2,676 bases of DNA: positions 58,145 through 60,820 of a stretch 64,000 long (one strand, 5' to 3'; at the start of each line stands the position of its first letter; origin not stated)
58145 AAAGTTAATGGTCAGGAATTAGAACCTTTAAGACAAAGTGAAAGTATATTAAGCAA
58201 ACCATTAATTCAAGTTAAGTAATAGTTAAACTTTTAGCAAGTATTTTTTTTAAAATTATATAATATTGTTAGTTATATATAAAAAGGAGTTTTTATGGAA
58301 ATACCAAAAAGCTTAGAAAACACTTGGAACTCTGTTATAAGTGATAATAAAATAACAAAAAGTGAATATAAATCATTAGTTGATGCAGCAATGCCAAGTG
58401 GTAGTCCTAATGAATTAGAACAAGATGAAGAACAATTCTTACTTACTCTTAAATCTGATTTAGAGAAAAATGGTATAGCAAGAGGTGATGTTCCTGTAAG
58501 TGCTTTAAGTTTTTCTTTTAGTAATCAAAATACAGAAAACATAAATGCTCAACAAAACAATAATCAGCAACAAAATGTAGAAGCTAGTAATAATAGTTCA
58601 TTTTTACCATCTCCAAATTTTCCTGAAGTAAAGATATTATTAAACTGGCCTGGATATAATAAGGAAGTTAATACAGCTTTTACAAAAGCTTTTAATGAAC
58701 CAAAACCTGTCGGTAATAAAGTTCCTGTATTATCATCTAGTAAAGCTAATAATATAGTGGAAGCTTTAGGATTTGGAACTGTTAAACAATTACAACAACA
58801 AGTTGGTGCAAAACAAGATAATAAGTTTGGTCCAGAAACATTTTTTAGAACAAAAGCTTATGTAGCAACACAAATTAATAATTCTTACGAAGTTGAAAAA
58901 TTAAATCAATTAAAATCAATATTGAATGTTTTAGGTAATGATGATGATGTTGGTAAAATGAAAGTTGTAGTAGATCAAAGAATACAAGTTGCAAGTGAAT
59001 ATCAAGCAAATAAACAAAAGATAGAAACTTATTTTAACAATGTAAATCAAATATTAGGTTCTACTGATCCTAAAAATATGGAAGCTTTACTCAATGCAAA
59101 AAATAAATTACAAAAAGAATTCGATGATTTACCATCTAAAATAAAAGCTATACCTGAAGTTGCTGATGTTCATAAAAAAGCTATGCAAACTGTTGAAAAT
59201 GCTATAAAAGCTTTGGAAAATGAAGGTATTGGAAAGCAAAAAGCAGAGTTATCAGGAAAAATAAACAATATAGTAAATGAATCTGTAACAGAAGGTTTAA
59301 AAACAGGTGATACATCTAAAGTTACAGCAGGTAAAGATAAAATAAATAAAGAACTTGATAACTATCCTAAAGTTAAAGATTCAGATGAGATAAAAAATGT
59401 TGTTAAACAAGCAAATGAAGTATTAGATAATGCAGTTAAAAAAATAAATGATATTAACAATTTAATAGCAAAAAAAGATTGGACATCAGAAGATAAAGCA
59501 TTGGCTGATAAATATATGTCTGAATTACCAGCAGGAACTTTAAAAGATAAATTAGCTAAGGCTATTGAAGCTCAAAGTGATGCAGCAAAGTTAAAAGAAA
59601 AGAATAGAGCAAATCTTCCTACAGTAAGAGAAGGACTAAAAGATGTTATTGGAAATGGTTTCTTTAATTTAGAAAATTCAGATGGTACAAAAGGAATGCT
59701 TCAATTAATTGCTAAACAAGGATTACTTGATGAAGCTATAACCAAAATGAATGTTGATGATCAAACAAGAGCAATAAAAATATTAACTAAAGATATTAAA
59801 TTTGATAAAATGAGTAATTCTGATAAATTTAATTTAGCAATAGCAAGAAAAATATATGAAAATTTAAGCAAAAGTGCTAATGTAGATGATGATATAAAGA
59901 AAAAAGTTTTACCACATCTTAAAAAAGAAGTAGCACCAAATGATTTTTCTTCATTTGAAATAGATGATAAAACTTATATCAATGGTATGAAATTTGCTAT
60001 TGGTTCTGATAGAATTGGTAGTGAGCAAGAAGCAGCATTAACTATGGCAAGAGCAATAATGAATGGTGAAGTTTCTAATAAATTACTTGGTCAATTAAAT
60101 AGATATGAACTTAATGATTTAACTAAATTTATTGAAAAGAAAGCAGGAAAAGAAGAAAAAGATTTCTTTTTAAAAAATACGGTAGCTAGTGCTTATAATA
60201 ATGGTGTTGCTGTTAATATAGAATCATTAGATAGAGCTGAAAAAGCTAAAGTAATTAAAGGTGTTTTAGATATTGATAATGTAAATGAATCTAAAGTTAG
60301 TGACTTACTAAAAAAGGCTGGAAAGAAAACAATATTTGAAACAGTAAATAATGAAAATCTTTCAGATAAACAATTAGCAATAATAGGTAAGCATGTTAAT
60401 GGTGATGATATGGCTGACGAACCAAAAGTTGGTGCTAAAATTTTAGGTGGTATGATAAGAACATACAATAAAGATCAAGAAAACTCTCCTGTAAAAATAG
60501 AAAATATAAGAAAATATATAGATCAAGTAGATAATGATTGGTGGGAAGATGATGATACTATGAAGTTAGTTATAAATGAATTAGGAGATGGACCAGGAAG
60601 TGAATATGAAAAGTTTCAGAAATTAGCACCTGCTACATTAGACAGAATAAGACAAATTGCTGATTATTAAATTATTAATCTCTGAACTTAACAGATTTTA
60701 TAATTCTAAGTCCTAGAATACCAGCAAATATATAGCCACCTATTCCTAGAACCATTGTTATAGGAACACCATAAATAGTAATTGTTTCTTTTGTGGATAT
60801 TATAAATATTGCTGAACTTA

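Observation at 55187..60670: Three-gene cluster of a lipoprotein plus two large paralogous proteins that lack signal peptides but carry a peptidoglycan-binding-like domain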

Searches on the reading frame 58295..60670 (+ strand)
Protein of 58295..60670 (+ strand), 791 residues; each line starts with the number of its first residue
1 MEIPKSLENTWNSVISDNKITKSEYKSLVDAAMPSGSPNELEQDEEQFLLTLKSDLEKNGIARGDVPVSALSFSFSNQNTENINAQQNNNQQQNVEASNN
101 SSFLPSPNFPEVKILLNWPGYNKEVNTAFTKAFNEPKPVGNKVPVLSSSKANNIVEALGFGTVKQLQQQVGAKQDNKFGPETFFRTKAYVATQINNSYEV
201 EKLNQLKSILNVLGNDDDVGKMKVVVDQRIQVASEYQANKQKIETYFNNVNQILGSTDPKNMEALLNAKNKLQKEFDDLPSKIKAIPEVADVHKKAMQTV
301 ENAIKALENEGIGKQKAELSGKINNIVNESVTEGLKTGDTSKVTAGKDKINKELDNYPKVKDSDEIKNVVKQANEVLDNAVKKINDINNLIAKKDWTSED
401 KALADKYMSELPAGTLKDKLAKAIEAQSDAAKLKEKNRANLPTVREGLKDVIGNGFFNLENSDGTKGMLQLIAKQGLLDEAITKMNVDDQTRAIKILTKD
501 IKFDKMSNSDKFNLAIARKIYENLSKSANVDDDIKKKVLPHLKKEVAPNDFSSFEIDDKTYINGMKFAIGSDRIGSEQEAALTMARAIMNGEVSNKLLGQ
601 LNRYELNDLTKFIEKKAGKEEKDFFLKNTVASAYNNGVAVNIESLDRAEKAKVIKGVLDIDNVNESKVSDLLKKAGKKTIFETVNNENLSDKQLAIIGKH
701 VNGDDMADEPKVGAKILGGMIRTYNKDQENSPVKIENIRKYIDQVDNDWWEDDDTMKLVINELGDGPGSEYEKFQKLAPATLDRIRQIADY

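Call 3: search_protein_families(library=pfam, proteins=[window:58295-60670:+], max_evalue=1)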
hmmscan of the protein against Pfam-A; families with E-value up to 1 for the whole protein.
window:58295-60670:+ (791 aa): 2 families
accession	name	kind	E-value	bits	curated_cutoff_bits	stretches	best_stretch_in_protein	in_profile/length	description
PF25071.1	DUF7795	-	0.14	12.6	27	1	268-392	3-120/123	Domain of unknown function (DUF7795)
PF15086.11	UPF0542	-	0.19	12.1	27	1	419-444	40-65/68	Uncharacterised protein family UPF0542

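Call 10: find_homologous_proteins(query=window:58295-60670:+, max_evalue=0.001)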
Query window:58295-60670:+ (791 aa): 25 proteins with E <= 0.001 among 8000 candidates.
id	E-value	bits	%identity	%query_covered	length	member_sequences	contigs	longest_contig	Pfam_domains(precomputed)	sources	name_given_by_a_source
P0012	0.0e+0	1696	100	100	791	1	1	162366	-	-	-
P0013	0.0e+0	1443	85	100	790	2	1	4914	-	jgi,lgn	jgi:hypothetical protein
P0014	0.0e+0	1343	77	100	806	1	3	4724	-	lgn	-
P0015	0.0e+0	1105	82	78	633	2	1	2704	-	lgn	-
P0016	0.0e+0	1055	62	100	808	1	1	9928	-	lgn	-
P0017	0.0e+0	1020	60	100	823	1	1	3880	-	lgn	-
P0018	6.5e-289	979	58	100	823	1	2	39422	-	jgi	jgi:hypothetical protein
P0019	1.0e-286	971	58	100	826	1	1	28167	-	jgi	jgi:hypothetical protein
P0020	1.7e-269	915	55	100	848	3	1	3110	-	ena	-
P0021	7.3e-260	883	54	100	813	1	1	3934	-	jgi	-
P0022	1.4e-254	865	52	100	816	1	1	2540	-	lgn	-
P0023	1.9e-253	861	52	100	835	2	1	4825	-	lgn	-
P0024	8.1e-252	856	53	100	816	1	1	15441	-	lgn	-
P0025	1.3e-247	842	52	100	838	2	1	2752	-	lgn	-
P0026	1.0e-246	839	51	100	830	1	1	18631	-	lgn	-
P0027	2.3e-240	818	52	100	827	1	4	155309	-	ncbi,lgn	-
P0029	2.7e-234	798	50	100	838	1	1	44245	-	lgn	-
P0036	1.2e-60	224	34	28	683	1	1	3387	-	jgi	-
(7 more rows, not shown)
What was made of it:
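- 58295..60670 (+): P3, 791 aa, architecture M-(disordered linker)-B-C3. There are 24 homologues at 34-85% identity, most over the full length (call 10).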

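Call 12: find_encoding_contigs(protein=P0027, flank=10000, max_places=3)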
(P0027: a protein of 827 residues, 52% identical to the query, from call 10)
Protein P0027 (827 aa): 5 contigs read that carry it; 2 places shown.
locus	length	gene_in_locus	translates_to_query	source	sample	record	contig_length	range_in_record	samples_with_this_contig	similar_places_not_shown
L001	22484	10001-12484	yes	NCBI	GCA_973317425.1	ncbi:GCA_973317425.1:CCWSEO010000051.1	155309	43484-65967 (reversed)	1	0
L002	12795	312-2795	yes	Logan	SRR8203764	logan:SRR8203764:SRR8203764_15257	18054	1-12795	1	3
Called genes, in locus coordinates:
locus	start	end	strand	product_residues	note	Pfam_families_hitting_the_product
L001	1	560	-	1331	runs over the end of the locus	-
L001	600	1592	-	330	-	-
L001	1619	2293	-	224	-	-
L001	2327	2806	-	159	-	-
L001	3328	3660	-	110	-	PF01627:Hpt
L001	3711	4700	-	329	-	-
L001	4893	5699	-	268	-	PF00149:Metallophos (weak), PF12850:Metallophos_2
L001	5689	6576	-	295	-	PF04055:Radical_SAM, PF13353:Fer4_12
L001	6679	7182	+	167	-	-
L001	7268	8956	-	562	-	PF01433:Peptidase_M1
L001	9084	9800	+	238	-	PF00081:Sod_Fe_N, PF02777:Sod_Fe_C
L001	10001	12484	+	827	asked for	-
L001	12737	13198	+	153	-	PF00885:DMRL_synthase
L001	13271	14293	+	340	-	PF04055:Radical_SAM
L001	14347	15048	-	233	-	-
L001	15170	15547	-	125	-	-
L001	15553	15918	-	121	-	-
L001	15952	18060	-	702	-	PF05226:CHASE2, PF13188:PAS_8 (faint), PF00990:GGDEF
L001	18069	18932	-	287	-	PF04773:FecR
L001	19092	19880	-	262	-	PF13620:CarboxypepD_reg, PF17210:SdrD_B (weak)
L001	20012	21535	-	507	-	PF02446:Glyco_hydro_77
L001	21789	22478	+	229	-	PF00027:cNMP_binding, PF13545:HTH_Crp_2, PF00325:Crp (weak)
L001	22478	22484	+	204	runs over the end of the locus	-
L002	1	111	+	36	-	?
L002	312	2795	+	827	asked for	-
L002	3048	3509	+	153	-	PF00885:DMRL_synthase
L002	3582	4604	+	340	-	PF04055:Radical_SAM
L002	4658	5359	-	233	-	-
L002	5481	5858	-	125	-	-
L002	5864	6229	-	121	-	-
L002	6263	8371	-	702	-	PF05226:CHASE2, PF13188:PAS_8 (faint), PF00990:GGDEF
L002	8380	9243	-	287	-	PF04773:FecR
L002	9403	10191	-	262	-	PF13620:CarboxypepD_reg, PF17210:SdrD_B (weak)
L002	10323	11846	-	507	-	PF02446:Glyco_hydro_77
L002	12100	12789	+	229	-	PF00027:cNMP_binding, PF13545:HTH_Crp_2, PF00325:Crp (weak)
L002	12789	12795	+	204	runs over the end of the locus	-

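Call 13: find_encoding_contigs(protein=P0026, flank=10000, max_places=3)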
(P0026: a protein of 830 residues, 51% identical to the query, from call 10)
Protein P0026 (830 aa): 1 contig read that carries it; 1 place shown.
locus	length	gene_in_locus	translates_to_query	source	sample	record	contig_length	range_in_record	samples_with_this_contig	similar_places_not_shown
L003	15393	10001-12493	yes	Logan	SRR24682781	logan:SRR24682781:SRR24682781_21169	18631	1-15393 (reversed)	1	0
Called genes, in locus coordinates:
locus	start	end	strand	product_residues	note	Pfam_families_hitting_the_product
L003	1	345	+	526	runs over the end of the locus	PF12072:RNase_Y_N, PF00013:KH_1 (weak), PF01966:HD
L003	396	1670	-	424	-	-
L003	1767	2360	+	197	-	-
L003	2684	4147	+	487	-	PF00395:SLH (weak)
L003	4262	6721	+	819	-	-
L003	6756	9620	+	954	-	PF11964:SpoIIAA-like (faint)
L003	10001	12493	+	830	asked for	-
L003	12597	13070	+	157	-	PF00885:DMRL_synthase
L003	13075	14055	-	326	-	PF00106:adh_short, PF08659:KR, PF13561:adh_short_C2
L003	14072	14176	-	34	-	-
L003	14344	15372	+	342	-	PF04055:Radical_SAM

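Call 14: find_encoding_contigs(protein=P0016, flank=10000, max_places=2)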
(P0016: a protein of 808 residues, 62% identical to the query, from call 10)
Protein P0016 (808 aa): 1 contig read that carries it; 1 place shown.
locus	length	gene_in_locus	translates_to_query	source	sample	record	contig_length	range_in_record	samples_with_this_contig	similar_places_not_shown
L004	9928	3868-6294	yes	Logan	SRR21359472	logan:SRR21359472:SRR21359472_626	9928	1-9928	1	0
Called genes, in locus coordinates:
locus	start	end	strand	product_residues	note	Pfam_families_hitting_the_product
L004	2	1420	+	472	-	?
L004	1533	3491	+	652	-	-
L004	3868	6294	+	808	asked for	-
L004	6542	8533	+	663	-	-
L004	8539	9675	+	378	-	PF13715:CarbopepD_reg_2 (weak)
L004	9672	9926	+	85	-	?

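Call 15: find_encoding_contigs(protein=P0018, flank=10000, max_places=2)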
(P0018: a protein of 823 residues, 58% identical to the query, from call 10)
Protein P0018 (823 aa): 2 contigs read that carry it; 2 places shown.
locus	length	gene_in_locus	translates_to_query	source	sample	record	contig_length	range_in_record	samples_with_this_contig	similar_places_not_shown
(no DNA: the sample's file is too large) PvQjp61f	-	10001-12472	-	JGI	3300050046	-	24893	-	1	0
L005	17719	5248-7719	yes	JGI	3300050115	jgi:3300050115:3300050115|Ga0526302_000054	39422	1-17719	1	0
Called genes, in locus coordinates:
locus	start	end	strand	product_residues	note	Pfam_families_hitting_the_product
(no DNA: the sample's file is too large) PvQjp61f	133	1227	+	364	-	PF03462:PCRF, PF00472:RF-1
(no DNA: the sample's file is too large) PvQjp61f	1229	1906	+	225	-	-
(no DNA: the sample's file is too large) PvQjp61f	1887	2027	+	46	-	-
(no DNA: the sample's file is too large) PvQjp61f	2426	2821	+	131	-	PF02602:HEM4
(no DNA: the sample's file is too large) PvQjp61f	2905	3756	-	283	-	PF22692:LlgE_F_G_D1 (weak), PF06429:Flg_bbr_C (weak)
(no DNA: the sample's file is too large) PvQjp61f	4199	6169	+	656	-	-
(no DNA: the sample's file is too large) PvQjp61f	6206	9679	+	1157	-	-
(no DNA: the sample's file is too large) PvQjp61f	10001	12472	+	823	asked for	-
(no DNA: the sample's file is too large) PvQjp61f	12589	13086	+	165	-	-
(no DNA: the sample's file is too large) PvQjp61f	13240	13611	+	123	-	PF00072:Response_reg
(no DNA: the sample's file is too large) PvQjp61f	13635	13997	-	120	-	PF00072:Response_reg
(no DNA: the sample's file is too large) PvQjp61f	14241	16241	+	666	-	PF00912:Transgly, PF00905:Transpeptidase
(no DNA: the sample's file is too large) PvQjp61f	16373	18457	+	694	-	PF03415:Peptidase_C11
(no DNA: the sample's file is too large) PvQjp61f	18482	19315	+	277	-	-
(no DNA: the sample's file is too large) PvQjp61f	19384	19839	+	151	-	-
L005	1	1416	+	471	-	?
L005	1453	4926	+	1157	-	-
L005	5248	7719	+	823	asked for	-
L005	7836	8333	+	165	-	-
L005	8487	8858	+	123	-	PF00072:Response_reg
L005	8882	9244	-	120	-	PF00072:Response_reg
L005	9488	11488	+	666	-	PF00912:Transgly, PF00905:Transpeptidase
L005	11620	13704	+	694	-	PF03415:Peptidase_C11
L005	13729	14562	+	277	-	-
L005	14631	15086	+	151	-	-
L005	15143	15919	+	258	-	-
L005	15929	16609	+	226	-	-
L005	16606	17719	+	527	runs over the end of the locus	PF00795:CN_hydrolase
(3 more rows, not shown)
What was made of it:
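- On Flagellar T3SS substrates: Flagellar genes are adjacent in 1 of about 12 loci (call 15).
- In one related contig a flagellar rod-type gene lies next to the array (call 15).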

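Call 16: find_encoding_contigs(protein=P0029, flank=10000, max_places=2)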
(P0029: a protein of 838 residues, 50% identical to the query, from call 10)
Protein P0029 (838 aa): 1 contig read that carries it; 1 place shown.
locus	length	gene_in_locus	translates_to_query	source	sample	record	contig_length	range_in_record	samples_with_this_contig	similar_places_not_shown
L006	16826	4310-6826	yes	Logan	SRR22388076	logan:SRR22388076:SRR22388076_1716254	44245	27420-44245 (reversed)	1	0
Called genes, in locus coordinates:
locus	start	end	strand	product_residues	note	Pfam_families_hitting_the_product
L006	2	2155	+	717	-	?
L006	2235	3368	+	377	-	-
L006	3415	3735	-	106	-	-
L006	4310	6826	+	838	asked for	-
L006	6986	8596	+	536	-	PF00171:Aldedh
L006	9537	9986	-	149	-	PF00583:Acetyltransf_1 (weak), PF13673:Acetyltransf_10, PF13508:Acetyltransf_7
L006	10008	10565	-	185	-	PF06821:Ser_hydrolase, PF12146:Hydrolase_4 (faint), PF00561:Abhydrolase_1 (faint)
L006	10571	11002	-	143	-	PF19694:DUF6194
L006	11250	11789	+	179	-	-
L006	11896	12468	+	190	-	PF07695:7TMR-DISM_7TM (weak)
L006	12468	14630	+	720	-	PF02517:Rce1-like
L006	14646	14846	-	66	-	-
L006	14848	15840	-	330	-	PF01619:Pro_dh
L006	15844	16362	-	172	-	-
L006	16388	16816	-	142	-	-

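Call 21: search_solved_structures(query=A1, max_evalue=1, show_alignments=2)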
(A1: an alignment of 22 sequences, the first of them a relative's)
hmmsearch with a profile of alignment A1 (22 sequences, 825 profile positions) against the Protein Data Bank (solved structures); distinct sequences matched with E-value up to 1: 6.
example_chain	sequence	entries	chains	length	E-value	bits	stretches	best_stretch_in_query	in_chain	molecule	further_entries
8uzp_M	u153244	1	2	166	0.21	12.8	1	229-319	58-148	stem_mimetic_01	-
9dt9_A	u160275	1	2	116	0.28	12.4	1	357-420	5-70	231_C2_TrkA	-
7du6_A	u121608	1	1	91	0.49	11.6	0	635-688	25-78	mkDPBB_sym2 protein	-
8qox_B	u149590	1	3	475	0.52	11.5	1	254-354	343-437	Conserved membrane protein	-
7spy_A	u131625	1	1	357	0.57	11.4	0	302-364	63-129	ATPase ASNA1 homolog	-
7spz_A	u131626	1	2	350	0.57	11.4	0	302-364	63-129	ATPase ASNA1 homolog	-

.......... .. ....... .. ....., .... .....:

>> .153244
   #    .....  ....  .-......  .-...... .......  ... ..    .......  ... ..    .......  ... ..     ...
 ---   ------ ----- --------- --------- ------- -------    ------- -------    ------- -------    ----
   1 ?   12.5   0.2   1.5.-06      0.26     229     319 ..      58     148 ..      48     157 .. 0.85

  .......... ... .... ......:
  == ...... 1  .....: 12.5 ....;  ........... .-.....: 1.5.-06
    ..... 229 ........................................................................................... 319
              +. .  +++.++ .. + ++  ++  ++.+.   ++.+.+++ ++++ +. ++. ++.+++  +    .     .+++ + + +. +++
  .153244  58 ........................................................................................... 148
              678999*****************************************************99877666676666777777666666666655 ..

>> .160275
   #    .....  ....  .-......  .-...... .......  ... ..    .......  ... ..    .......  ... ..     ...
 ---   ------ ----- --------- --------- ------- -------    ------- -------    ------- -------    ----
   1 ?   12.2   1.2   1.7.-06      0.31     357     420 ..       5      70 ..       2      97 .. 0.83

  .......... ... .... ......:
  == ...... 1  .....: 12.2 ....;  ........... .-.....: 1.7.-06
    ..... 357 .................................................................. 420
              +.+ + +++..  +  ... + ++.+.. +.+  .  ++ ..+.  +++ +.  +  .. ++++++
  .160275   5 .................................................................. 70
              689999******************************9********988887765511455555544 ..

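Call 23: search_protein_families(library=pfam, alignment_id=A1, max_evalue=0.1)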
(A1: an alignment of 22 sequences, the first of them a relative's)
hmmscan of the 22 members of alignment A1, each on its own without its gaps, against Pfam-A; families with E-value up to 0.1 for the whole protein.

A. member 1, P0012 (791 aa): 0 families

B. families by the number of members that match (of 22 scanned): 26 families (the first 25 are shown)
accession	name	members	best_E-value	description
PF21889.1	TPR1-like_2nd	4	0.032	TPR1-like, CTLH-containing domain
PF07889.17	DUF1664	2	0.00068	Protein of unknown function (DUF1664)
PF20208.3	ARPP-1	2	0.0031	ARG and Rhodanese-Phosphatase-superfamily-associated Protein domain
PF18449.8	Endotoxin_C2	2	0.0047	Pesticidal crystal protein Cry1Aa, domain IV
PF19425.4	Csd3_N2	2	0.023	Csd3 second domain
PF24611.2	Spectrin_Anc-1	2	0.031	Nuclear anchorage protein 1, spectrin-like repeat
PF16535.10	T3SSipB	1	0.00081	Type III cell invasion protein SipB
PF01576.24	Myosin_tail_1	1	0.0015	Myosin tail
PF04778.17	LMP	1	0.0018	LMP repeated region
PF15975.10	Flot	1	0.0058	Flotillin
PF22714.1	SNaCT8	1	0.012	Short NACHT-associated C-Terminal domain, family 8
PF12130.13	bMERB_dom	1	0.015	Bivalent Mical/EHBP Rab binding domain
PF16730.10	DnaGprimase_HBD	1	0.018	DnaG-primase C-terminal, helicase-binding domain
PF16723.11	DUF5065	1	0.02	Domain of unknown function (DUF5065)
PF11588.13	DUF3243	1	0.022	Protein of unknown function (DUF3243)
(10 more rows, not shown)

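Call 24: search_protein_families(library=pfam, proteins=[P0036], max_evalue=0.1)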
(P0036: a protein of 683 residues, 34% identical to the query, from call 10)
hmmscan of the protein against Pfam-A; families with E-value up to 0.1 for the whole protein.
P0036 (683 aa): 3 families
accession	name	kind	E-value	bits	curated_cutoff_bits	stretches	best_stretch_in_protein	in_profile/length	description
PF01106.22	NifU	-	0.0029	18.1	27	0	367-394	5-33/67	NifU-like domain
PF01900.24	RNase_P_Rpp14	-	0.0044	17.5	23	0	349-416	6-74/104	Rpp14/Pop5 family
PF13499.12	EF-hand_7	-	0.024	15.4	30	0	503-550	14-55/67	EF-hand domain pair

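Call 27: search_protein_families(library=ncbifam, proteins=[window:58295-60670:+], max_evalue=0.1)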
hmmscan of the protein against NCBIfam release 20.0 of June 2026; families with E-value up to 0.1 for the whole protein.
window:58295-60670:+ (791 aa): 0 families

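Call 31: predict_structure(alignment_id=A1)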
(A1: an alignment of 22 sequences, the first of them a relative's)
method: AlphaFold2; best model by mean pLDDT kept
length: 791 residues; sequences in the alignment: 22
mean_pLDDT: 84.0   pTM: 0.48
mean pLDDT of the five models: 84.0, 83.0, 82.0, 80.8, 80.6
residues with pLDDT >= 90: 316; 70-90: 395; 50-70: 37; < 50: 43
segments of 3 or more residues with pLDDT < 50: 75-102, 443-456
pLDDT, mean of each block of 10 residues (from residue 1): 86 84 89 81 87 84 77 46 23 33 65 83 86 81 84 88 90 89 92 89 91 88 92 86 88 87 89 92 83 89 82 85 93 93 93 90 90 94 94 87 92 93 80 69 46 50 84 84 80 88 89 92 82 84 83 87 81 60 85 87 88 88 93 90 91 94 88 93 93 94 92 95 84 91 86 90 87 92 90 59
secondary structure, 60 per line:
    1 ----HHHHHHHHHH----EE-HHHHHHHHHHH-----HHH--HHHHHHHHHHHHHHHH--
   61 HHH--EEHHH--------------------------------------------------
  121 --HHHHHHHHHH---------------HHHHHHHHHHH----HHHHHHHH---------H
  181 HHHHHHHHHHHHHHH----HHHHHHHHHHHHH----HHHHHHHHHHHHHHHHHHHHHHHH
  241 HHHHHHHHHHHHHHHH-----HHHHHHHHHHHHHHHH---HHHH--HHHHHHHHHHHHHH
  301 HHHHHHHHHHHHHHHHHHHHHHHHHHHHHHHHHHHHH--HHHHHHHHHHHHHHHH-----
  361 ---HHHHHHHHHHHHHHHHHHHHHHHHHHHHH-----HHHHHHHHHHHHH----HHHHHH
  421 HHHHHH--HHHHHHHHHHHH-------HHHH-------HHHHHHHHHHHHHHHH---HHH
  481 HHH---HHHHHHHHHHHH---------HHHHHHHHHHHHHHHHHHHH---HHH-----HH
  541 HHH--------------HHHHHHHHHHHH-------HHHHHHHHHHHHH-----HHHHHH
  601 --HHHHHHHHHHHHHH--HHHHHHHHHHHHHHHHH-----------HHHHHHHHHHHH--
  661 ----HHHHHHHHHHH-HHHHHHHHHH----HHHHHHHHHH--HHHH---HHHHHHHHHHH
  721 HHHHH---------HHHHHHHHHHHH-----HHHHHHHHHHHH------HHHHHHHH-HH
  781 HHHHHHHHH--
elements in order (helices of 4 or more, strands of 3 or more residues): H5-14 H22-32 H43-58 H123-132 H148-158 H163-170 H180-195 H200-212 H217-256 H262-277 H281-284 H287-337 H340-355 H364-392 H398-410 H415-426 H429-440 H448-451 H459-474 H478-483 H487-498 H508-527 H539-543 H558-569 H577-589 H595-600 H603-616 H619-635 H647-658 H665-675 H677-686 H691-700 H703-706 H710-725 H735-746 H752-763 H770-777 H779-789
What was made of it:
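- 58295..60670 (+): AF2 mean pLDDT is 84 (call 31).
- On PG_binding_1 (PF01471): AF2 places helices at 163-170, 180-195 and 200-212 of P3 with pLDDT ~90 (call 31).
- On Flagellar T3SS substrates: The N-terminus is predicted to be folded (call 31).
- Closest known: PG_binding_1. Same: The AF2 secondary structure shows three consecutive helices in the right order (call 31).
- The N-terminus is predicted to be folded (pLDDT 84-89 over residues 1-30, call 31) and is a repeat unit rather than a disordered signal.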
